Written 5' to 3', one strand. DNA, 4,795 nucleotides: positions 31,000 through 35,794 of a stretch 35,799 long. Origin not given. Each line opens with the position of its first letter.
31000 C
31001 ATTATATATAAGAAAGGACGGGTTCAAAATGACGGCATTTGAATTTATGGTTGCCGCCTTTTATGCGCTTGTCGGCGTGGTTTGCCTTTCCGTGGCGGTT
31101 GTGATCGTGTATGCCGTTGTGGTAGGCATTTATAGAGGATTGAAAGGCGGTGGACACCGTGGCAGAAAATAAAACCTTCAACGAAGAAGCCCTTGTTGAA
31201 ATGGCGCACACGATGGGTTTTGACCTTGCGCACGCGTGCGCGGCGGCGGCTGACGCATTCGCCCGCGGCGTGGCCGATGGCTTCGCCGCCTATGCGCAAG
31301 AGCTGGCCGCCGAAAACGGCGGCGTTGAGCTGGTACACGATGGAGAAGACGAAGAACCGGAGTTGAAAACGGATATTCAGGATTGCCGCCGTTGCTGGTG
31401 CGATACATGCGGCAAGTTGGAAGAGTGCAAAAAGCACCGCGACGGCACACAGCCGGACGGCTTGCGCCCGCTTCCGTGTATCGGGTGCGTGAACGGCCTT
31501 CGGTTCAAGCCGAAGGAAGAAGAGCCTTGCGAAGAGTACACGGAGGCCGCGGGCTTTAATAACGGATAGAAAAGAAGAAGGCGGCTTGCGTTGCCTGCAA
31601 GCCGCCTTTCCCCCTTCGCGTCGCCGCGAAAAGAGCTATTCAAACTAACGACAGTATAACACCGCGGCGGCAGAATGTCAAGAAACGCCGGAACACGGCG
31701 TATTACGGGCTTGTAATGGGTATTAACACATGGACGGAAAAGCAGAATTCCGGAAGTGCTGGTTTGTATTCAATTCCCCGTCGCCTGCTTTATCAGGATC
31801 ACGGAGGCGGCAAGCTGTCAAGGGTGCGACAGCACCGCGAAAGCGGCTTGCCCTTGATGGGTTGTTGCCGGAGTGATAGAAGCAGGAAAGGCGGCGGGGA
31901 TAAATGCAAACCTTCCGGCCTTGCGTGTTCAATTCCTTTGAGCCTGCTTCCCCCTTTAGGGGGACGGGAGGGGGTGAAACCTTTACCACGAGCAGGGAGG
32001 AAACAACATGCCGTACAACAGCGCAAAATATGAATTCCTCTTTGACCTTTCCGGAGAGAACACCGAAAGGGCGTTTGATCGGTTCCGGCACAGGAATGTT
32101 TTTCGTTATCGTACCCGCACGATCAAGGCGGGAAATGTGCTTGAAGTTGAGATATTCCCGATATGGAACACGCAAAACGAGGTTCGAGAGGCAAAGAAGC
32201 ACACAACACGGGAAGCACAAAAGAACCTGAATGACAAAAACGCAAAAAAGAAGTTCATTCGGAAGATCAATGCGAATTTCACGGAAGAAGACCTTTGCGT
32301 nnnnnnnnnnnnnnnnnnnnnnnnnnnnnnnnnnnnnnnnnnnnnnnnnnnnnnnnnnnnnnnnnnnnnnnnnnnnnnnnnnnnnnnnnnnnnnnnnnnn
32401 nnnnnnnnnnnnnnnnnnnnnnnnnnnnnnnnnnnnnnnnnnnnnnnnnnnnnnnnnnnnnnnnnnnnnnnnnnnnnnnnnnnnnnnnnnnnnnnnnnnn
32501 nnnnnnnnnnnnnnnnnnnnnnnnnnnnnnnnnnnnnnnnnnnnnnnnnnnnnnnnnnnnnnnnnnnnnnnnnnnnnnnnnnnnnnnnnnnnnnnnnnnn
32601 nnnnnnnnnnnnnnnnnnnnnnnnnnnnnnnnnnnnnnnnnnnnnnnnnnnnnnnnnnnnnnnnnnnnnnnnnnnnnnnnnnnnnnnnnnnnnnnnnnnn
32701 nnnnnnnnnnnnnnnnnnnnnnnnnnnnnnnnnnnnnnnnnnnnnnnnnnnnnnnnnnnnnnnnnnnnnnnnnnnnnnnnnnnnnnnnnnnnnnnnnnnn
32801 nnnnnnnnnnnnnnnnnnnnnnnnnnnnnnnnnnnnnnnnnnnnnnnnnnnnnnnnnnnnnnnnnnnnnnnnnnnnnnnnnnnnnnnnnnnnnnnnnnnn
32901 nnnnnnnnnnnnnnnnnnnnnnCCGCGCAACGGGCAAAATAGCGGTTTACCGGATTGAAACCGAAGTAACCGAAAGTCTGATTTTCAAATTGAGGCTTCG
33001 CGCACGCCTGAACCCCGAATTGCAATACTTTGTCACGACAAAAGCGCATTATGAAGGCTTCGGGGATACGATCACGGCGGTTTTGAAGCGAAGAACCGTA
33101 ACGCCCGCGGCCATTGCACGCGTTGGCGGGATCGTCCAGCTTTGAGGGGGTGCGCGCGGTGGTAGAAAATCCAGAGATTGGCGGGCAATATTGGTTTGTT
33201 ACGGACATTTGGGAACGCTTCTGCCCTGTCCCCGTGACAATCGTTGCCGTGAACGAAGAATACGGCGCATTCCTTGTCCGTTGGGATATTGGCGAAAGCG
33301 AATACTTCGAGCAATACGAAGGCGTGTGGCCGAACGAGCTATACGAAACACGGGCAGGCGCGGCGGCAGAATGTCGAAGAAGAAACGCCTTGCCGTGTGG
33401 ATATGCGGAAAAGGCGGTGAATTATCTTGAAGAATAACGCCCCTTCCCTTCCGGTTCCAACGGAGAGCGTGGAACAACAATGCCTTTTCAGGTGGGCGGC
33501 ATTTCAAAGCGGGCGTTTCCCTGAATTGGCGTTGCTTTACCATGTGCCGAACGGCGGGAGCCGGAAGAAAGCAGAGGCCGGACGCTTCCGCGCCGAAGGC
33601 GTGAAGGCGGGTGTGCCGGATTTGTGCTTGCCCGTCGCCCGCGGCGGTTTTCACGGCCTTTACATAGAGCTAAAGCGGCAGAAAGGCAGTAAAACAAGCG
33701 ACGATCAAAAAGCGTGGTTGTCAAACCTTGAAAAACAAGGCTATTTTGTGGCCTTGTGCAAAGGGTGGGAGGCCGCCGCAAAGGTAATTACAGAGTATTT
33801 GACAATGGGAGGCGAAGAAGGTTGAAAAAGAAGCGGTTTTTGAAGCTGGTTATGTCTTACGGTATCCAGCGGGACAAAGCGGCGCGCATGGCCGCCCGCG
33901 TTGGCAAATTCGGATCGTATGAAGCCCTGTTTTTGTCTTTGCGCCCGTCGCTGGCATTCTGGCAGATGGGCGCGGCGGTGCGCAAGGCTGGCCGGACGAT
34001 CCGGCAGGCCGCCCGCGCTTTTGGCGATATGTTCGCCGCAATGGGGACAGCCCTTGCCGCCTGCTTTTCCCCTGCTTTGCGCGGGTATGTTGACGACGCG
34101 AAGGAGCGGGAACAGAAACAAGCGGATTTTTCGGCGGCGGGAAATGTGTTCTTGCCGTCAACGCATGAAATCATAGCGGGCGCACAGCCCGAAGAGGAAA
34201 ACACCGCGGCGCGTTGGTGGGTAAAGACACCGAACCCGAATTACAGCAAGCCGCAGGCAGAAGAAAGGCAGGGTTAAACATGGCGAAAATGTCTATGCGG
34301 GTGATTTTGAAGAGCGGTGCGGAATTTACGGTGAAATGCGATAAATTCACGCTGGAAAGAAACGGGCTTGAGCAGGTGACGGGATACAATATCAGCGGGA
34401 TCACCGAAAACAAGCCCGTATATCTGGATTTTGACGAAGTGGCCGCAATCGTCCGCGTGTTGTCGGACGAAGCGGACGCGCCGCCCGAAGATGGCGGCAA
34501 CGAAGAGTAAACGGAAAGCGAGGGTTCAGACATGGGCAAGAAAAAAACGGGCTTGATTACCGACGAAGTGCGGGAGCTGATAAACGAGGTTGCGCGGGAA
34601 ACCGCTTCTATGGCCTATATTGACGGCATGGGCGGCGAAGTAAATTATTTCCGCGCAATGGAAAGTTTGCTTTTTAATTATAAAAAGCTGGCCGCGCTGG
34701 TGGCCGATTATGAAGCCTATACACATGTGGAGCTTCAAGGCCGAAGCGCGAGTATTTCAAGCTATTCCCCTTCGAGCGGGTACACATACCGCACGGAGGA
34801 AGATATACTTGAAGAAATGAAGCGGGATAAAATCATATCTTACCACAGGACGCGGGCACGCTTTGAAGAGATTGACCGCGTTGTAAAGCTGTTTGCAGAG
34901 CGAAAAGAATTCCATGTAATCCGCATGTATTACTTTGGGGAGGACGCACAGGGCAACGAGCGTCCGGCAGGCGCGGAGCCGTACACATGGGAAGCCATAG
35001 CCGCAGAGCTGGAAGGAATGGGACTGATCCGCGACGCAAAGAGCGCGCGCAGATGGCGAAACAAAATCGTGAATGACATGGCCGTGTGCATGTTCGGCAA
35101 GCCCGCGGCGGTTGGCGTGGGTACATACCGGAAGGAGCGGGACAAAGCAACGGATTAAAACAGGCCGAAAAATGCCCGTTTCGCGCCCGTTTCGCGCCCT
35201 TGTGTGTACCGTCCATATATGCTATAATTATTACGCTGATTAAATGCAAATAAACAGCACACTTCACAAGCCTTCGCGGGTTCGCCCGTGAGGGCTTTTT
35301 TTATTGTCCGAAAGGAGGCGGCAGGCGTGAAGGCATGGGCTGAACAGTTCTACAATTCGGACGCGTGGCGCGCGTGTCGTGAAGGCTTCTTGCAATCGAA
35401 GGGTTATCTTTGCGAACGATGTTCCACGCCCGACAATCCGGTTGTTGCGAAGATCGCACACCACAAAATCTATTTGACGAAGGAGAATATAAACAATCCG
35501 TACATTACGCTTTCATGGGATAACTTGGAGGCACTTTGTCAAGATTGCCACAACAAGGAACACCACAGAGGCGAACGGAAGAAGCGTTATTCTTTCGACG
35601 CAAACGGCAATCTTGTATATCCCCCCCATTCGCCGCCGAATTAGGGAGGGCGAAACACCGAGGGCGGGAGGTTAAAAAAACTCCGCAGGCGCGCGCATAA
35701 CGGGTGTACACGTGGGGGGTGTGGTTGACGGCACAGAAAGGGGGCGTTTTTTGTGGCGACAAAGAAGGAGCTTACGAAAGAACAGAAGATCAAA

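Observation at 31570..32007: ~440-bp non-coding, highly structured region upstream of rep (candidate origin or ncRNA)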

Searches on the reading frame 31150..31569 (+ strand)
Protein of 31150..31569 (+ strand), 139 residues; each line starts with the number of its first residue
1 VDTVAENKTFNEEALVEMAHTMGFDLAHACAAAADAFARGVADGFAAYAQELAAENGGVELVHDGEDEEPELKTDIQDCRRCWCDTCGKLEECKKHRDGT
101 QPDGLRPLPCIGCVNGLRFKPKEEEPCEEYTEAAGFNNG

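Call 6: search_protein_families(library=pfam, proteins=[window:31150-31569:+], max_evalue=0.01)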
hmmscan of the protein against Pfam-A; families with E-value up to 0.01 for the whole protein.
window:31150-31569:+ (139 aa): 1 family
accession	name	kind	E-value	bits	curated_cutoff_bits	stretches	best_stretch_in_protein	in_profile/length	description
PF23853.1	DUF7216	-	0.0094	16.9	27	0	16-55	42-80/107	Family of unknown function (DUF7216)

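Call 37: search_protein_families(library=phrogs, proteins=[window:31150-31569:+], max_evalue=0.001)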
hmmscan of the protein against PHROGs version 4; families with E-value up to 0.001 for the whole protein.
window:31150-31569:+ (139 aa): 0 families

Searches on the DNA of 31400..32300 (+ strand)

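Call 5: search_rna_families(source=window, start=31400, end=32200, threshold=evalue, max_evalue=10, show_alignments=5)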
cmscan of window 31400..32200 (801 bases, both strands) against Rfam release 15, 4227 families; matches with E-value up to 10: 5.
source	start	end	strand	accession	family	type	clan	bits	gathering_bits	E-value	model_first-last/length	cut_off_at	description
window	31970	32071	-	RF02137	HOXA11-AS1_1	Gene; lncRNA;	-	16.1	50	2.7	1-96/96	no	HOXA11 antisense RNA 1 conserved region 1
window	31568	31611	-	RF00489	ctRNA_p42d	Gene; antisense;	-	15.8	50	2.9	1-46/46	no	ctRNA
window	31571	31616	-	RF00802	mir-207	Gene; miRNA;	-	15.4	88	8.7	1-78/78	no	mir-207 microRNA precursor family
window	31570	31684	-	RF02569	IhtA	Gene; sRNA;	-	14.8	76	6.1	1-107/107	no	IhtA sRNA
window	31957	32028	-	RF02042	HOTTIP_3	Gene; lncRNA;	-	7.1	50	3.5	1-353/353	no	HOXA transcript at the distal tip, conserved region 3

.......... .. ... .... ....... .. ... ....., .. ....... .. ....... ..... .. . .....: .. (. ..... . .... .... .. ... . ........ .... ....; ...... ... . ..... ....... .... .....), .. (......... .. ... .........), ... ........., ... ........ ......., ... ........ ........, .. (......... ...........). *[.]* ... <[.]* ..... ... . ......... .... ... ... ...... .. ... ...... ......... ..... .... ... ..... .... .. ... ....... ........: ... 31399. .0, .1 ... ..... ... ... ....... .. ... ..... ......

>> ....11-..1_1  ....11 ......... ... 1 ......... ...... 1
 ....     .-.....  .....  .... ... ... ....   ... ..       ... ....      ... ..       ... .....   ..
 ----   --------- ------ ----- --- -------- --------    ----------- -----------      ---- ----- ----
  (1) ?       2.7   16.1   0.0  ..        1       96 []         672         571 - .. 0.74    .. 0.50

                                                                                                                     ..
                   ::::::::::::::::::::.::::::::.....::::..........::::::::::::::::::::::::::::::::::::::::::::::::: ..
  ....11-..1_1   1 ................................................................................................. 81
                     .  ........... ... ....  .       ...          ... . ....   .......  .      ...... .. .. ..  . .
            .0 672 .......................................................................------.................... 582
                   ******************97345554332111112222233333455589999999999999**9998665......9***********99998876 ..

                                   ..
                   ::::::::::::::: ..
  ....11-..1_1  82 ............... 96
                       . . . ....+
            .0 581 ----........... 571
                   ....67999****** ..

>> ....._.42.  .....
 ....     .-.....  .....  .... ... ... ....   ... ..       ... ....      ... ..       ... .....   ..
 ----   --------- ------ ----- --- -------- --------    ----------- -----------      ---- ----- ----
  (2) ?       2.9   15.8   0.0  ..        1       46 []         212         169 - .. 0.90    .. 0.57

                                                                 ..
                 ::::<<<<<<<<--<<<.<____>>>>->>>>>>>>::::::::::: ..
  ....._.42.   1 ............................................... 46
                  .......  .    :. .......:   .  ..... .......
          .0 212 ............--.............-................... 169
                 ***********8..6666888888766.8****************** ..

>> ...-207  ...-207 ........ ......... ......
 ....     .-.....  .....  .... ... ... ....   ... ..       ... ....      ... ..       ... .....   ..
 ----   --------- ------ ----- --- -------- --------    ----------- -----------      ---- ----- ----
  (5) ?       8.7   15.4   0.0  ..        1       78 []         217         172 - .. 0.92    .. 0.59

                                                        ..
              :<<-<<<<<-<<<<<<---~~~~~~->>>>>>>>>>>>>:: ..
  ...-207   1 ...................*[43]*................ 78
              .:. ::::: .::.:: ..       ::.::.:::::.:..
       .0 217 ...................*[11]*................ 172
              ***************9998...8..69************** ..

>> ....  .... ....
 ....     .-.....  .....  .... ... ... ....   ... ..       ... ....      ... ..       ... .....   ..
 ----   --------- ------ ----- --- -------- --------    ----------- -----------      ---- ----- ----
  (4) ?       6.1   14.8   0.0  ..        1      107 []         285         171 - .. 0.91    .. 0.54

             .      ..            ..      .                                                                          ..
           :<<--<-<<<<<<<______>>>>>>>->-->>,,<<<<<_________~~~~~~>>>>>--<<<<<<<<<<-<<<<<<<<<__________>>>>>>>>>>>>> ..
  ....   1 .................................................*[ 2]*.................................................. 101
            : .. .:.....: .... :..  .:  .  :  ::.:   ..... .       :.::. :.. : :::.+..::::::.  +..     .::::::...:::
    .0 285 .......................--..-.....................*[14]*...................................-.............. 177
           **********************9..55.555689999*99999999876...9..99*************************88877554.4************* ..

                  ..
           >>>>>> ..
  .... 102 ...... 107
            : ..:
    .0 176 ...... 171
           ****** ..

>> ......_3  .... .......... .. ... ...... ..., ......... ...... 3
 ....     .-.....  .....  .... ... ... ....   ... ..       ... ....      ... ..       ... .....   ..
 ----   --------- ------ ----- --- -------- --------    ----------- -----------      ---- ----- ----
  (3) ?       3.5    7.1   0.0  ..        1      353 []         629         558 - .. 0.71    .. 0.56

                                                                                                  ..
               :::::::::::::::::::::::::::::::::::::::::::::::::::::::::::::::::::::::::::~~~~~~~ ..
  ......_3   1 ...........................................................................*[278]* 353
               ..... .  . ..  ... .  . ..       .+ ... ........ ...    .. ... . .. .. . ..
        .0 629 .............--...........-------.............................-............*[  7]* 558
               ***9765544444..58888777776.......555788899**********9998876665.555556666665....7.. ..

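Call 11: search_dna_similar(query=window:31400-32300:+, collection=phages, mode=distant, max_rows=30)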
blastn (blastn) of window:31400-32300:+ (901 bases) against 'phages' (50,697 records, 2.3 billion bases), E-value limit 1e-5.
Records with a match: 2; places in all: 3; records where one place covers at least 80% of the query: 0.
Best place of each record, by identity: 60-80% 2.
By first word of the organism name: Bacteriophage 1; Phage 1.
By host as written in the record: - 2.
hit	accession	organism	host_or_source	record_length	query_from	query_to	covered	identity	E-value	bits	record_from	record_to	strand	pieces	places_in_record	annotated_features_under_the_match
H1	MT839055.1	Bacteriophage sp.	human fecal samples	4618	1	503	37%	74.0%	3e-19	175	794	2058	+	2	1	record has no annotation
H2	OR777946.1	Phage nd12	-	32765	1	180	20%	69.1%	5e-10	72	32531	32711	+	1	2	hypothetical protein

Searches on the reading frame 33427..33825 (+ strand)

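Call 6: search_protein_families(library=pfam, proteins=[window:33427-33825:+], max_evalue=0.01)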
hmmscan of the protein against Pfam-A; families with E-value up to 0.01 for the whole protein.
window:33427-33825:+ (132 aa): 1 family
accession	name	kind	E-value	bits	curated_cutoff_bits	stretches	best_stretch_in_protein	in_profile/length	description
PF08774.17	VRR_NUC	-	3.8e-11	43.5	23.8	1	46-113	42-114/116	VRR-NUC domain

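Call 37: search_protein_families(library=phrogs, proteins=[window:33427-33825:+], max_evalue=0.001)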
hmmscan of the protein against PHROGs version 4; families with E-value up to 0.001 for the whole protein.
window:33427-33825:+ (132 aa): 4 families
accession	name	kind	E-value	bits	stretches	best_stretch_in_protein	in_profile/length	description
phrog_824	-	unknown function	5.5e-50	171.7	1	7-127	60-177/265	-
phrog_2363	-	unknown function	1.1e-23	84.9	1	15-127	63-173/192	-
phrog_5702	-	DNA, RNA and nucleotide metabolism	1.9e-17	64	1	57-126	1-68/70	Holliday junction resolvase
phrog_93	-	DNA, RNA and nucleotide metabolism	5.9e-06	26.2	1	38-126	378-443/613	endonuclease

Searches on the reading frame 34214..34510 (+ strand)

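Call 37: search_protein_families(library=phrogs, proteins=[window:34214-34510:+], max_evalue=0.001)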
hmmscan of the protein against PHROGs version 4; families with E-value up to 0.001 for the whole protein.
window:34214-34510:+ (98 aa): 1 family
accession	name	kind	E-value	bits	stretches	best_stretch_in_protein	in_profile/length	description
phrog_18022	-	unknown function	5.4e-05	24.3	1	25-80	19-75/81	-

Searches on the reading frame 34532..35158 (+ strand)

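Call 6: search_protein_families(library=pfam, proteins=[window:34532-35158:+], max_evalue=0.01)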
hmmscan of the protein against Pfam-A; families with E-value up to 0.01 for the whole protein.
window:34532-35158:+ (208 aa): 0 families

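Call 37: search_protein_families(library=phrogs, proteins=[window:34532-35158:+], max_evalue=0.001)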
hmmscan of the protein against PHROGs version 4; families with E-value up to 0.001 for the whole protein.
window:34532-35158:+ (208 aa): 1 family
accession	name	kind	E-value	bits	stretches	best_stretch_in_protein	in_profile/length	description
phrog_36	-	transcription regulation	9.4e-12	46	1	31-190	44-190/220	transcriptional regulator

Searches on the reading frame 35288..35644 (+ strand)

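Call 6: search_protein_families(library=pfam, proteins=[window:35288-35644:+], max_evalue=0.01)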
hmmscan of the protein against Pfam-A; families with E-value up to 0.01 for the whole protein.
window:35288-35644:+ (118 aa): 2 families
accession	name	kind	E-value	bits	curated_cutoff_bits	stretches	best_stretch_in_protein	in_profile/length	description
PF01844.29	HNH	-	4.5e-09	36.7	21.4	1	42-94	1-47/47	HNH endonuclease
PF24734.1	DUF7685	-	0.0092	16.3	27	0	81-91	25-35/43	Domain of unknown function (DUF7685)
